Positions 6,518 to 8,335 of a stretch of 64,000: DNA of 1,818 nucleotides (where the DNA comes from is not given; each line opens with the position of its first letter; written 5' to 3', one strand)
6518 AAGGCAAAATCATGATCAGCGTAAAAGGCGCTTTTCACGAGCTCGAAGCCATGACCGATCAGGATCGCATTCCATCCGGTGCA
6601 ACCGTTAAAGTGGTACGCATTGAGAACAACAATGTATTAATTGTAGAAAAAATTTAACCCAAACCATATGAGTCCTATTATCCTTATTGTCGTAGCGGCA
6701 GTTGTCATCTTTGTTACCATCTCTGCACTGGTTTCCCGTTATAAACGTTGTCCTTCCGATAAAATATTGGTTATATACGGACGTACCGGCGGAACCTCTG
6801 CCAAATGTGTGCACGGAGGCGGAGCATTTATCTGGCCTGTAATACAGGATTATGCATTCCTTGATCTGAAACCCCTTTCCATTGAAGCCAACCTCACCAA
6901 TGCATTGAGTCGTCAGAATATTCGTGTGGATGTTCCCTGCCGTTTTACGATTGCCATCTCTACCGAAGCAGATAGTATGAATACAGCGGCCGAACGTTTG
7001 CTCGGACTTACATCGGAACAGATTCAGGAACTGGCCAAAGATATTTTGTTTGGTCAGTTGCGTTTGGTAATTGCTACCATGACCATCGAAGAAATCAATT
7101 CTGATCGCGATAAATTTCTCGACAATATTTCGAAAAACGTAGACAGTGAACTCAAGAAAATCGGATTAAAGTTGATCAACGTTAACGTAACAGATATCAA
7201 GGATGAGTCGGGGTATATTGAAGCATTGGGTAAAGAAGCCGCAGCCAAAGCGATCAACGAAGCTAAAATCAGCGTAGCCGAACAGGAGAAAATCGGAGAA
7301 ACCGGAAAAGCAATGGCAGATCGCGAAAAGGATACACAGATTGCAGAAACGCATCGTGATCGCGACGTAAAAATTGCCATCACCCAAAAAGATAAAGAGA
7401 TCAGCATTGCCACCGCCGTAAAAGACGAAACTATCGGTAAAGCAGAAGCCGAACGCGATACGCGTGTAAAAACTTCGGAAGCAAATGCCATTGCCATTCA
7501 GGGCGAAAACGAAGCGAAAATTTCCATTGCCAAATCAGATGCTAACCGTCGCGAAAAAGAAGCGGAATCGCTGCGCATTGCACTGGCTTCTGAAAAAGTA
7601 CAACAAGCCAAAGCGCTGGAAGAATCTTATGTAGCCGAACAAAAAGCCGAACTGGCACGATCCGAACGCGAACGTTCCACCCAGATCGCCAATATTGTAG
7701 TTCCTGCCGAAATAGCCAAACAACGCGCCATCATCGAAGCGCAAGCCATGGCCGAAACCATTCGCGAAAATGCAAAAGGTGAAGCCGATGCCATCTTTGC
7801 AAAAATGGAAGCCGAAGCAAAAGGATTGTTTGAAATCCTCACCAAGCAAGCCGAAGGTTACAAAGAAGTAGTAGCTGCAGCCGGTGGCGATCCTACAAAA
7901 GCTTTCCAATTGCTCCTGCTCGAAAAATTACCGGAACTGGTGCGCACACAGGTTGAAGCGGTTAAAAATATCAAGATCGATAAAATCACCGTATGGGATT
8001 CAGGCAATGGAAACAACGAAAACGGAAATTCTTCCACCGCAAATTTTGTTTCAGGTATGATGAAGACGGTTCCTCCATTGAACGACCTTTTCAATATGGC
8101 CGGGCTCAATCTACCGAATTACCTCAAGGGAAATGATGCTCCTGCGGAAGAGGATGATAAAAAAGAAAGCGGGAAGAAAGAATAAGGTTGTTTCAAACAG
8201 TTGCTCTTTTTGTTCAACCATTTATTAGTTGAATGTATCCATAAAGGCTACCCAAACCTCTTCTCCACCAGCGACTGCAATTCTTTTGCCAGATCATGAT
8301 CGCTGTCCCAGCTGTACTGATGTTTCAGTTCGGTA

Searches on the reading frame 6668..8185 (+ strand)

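Call 70: search_protein_families(library=pfam, proteins=[window:6668-8185:+], max_evalue=0.0001)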
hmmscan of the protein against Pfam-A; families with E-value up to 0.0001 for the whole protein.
window:6668-8185:+ (505 aa): 1 family
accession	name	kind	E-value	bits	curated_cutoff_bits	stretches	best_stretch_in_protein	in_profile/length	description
PF01145.31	Band_7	-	1e-30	107.6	23.6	1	30-208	5-176/176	SPFH domain / Band 7 family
